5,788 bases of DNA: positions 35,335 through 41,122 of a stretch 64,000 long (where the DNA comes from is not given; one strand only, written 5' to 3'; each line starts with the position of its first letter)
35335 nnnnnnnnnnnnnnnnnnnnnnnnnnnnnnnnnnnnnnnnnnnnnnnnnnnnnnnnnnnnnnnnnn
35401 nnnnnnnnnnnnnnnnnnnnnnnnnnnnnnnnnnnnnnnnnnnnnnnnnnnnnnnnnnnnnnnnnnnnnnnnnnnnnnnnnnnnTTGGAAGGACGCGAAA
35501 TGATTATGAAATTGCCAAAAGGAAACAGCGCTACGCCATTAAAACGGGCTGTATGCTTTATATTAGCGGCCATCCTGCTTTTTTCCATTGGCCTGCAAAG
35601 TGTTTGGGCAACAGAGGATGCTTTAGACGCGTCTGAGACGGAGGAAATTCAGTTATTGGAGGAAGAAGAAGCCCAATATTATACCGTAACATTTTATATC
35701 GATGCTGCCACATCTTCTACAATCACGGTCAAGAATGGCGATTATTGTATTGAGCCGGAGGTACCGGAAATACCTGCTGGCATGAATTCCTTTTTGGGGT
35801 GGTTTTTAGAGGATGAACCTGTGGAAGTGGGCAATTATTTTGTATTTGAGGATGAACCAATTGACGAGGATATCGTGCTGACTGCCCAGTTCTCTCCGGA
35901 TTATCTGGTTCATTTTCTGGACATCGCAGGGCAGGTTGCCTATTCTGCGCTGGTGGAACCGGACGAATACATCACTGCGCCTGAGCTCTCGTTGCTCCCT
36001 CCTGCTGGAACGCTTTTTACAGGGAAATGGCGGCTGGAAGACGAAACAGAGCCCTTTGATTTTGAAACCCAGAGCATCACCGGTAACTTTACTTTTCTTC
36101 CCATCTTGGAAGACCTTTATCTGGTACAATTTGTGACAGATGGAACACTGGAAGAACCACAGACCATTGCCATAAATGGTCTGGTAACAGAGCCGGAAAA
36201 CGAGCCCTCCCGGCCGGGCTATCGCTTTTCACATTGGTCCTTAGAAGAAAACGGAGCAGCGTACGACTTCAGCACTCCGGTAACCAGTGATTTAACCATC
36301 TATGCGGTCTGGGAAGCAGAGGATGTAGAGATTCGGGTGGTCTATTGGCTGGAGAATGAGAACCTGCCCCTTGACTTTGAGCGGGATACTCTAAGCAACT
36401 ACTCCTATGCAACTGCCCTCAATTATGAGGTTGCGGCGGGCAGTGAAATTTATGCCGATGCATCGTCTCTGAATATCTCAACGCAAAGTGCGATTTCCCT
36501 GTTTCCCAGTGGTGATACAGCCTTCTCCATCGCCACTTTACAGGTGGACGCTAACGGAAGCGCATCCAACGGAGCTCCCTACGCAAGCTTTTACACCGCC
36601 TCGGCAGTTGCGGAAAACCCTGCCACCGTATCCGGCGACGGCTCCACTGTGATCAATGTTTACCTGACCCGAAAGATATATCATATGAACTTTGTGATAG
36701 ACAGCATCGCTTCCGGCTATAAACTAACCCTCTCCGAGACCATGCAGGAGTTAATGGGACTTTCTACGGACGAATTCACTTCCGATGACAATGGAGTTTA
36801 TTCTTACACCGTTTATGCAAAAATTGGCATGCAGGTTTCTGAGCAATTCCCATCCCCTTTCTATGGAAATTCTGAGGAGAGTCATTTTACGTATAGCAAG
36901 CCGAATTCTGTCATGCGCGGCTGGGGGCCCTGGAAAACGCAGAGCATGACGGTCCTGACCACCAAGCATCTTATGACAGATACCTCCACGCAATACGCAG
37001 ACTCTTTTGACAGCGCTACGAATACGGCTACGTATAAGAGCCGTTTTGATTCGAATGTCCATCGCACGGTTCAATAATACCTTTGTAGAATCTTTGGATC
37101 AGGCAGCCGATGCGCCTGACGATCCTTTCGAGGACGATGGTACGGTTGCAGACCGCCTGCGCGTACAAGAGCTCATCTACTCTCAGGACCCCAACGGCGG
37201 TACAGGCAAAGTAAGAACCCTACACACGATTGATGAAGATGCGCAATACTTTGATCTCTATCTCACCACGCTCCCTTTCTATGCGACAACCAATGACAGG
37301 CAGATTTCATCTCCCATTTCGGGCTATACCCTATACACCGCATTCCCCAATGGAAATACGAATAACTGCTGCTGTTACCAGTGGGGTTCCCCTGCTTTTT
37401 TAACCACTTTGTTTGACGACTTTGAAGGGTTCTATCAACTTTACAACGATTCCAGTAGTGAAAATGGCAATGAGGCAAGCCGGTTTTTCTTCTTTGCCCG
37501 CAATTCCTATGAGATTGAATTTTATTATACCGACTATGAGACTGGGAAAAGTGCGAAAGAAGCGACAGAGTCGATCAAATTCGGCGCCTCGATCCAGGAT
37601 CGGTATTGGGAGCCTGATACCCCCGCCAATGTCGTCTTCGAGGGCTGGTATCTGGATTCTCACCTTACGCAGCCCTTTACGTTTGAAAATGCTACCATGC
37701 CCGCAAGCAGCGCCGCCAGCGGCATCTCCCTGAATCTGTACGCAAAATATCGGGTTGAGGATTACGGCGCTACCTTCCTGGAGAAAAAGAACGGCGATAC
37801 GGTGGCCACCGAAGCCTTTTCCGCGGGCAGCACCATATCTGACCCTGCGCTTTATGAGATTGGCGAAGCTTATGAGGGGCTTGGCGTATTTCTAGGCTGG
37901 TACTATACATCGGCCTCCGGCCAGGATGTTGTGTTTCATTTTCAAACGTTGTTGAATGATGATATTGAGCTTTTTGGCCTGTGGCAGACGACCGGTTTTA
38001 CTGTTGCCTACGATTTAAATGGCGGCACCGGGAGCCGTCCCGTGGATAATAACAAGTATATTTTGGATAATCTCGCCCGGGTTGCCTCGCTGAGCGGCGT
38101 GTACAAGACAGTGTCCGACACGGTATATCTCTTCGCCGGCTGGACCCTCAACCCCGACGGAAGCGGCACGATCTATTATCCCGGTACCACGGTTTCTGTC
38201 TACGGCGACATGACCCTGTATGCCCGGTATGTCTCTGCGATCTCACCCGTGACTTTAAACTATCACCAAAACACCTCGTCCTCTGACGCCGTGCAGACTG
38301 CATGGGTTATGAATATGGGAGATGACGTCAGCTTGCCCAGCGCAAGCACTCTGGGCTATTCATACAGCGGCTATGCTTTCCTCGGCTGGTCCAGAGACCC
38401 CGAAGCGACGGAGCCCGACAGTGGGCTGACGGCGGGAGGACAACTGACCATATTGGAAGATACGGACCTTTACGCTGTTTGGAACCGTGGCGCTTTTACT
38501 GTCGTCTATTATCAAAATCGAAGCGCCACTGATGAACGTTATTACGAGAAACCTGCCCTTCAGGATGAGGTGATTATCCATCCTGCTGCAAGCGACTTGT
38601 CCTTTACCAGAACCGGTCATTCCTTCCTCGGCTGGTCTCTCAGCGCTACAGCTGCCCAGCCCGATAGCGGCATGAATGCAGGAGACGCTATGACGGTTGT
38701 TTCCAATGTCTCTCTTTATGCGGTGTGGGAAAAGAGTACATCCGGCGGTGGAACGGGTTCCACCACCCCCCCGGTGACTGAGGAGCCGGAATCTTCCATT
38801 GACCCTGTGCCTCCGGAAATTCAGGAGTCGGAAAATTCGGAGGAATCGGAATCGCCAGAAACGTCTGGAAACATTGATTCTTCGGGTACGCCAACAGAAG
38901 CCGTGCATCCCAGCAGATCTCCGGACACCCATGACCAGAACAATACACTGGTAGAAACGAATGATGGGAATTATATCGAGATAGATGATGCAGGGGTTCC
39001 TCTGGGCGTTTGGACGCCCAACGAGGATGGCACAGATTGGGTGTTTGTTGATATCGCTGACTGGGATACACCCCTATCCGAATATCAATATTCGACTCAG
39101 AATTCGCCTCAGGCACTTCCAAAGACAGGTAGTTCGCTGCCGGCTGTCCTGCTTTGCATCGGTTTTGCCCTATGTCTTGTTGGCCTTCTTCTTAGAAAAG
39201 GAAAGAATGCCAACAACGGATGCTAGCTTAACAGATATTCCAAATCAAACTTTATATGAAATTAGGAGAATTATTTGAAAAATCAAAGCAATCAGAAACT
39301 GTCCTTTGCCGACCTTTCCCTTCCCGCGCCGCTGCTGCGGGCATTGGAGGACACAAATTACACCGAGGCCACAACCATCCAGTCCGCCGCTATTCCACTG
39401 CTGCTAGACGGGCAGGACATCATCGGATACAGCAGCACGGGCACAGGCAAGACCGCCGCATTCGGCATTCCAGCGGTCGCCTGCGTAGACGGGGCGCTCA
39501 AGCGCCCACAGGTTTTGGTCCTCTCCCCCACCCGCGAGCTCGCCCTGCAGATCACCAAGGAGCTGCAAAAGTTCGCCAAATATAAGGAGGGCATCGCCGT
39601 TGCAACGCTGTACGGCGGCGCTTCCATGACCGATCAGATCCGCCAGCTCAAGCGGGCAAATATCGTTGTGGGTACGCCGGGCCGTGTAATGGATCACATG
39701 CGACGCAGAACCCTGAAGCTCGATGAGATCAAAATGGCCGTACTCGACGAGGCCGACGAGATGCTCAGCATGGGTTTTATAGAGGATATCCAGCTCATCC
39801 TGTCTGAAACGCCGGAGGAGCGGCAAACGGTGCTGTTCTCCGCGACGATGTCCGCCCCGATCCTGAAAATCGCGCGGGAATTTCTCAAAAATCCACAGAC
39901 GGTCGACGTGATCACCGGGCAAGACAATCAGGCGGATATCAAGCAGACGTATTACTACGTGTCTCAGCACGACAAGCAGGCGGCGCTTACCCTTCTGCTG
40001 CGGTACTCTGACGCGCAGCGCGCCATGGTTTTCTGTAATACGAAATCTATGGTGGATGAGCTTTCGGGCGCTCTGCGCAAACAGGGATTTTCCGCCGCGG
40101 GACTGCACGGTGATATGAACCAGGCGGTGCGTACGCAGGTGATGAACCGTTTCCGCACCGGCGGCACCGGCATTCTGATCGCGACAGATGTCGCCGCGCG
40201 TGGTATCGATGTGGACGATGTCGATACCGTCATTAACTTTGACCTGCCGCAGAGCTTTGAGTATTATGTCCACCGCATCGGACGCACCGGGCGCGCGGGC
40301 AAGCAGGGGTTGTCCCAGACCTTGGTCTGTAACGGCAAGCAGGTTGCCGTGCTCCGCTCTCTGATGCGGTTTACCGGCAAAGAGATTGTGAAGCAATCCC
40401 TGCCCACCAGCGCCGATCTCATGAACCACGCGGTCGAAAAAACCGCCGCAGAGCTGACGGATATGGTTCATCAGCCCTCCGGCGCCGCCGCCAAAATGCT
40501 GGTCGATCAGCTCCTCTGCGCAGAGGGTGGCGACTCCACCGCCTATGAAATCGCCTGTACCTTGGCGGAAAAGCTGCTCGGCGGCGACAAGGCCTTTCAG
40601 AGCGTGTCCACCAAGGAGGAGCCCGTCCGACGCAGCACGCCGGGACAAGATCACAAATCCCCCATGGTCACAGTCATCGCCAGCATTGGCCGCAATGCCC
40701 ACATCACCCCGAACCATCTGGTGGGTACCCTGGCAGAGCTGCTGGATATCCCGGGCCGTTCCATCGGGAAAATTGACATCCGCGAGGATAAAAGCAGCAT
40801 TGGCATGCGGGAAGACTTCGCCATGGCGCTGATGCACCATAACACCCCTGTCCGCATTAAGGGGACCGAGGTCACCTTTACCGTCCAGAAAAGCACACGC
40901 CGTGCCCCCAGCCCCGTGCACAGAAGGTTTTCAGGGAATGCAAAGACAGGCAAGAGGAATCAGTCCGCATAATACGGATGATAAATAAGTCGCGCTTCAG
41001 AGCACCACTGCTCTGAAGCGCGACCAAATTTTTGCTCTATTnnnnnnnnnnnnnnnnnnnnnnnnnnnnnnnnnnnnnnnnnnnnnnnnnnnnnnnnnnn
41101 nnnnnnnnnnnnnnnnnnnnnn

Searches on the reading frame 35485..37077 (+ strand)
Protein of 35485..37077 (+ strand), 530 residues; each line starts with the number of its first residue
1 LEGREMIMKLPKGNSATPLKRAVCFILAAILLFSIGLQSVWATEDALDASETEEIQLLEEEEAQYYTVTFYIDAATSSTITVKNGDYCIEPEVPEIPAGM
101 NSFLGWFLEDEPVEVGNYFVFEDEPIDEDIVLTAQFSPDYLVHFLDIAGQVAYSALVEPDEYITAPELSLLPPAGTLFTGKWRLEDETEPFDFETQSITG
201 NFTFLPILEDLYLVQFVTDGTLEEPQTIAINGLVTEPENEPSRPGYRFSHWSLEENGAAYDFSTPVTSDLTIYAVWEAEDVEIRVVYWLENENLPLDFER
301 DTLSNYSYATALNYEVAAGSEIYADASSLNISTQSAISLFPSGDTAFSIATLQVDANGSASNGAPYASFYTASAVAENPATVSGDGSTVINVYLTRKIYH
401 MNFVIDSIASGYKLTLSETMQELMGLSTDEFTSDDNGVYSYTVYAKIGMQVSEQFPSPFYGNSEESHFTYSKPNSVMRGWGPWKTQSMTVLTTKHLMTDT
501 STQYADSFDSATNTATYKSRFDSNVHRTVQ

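Call 15: search_protein_families(library=pfam, proteins=[window:35485-37077:+], max_evalue=0.0001)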
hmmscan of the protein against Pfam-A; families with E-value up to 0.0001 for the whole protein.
window:35485-37077:+ (530 aa): 1 family
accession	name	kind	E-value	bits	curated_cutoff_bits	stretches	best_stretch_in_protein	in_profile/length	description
PF09479.16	Flg_new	-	9.8e-18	64.5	27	1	212-275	1-65/65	Listeria-Bacteroides repeat domain (List_Bact_rpt)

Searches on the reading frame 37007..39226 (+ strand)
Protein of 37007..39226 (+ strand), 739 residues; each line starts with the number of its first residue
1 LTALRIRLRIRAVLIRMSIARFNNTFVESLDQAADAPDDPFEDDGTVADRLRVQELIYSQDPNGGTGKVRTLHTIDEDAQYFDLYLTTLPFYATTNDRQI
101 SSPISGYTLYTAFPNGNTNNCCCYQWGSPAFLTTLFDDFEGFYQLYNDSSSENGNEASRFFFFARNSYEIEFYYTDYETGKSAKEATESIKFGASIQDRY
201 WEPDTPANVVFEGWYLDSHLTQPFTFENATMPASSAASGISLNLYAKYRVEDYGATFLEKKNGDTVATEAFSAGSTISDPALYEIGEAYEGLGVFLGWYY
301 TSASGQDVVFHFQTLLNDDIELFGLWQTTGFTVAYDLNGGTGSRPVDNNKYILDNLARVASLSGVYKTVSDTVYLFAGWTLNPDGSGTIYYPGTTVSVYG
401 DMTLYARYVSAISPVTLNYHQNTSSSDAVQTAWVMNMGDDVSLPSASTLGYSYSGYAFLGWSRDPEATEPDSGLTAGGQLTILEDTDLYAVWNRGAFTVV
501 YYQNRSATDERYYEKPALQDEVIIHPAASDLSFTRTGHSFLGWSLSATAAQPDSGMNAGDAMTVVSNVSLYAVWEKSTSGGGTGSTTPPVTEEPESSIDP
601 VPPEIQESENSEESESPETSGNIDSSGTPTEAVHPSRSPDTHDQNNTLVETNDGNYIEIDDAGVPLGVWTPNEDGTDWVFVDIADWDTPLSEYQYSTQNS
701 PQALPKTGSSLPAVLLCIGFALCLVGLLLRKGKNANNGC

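Call 15: search_protein_families(library=pfam, proteins=[window:37007-39226:+], max_evalue=0.0001)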
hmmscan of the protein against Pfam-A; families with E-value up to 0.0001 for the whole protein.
window:37007-39226:+ (739 aa): 1 family
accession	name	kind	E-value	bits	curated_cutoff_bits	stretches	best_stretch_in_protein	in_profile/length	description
PF09479.16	Flg_new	-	1.5e-25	89.5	27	1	331-406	1-64/65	Listeria-Bacteroides repeat domain (List_Bact_rpt)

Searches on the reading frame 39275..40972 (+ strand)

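Call 16: search_protein_families(library=pfam, proteins=[window:39275-40972:+], max_evalue=0.0001)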
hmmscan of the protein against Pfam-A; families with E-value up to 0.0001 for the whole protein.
window:39275-40972:+ (565 aa): 5 families
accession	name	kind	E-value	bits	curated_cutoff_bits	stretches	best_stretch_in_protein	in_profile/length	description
PF00270.35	DEAD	-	2.5e-50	170.9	26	1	33-195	1-163/167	DEAD/DEAH box helicase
PF00271.37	Helicase_C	-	1.8e-36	125.2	23.5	1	235-342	3-110/110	Helicase conserved C-terminal domain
PF03880.21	DbpA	-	2.9e-11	43.7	25.6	1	470-534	5-69/72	DbpA RNA binding domain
PF04851.21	ResIII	-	5.1e-07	30.2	22.5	1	54-192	31-162/164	Type III restriction enzyme, res subunit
PF14617.12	CMS1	-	6.1e-06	26.2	35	1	77-159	124-207/250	U3-containing 90S pre-ribosomal complex subunit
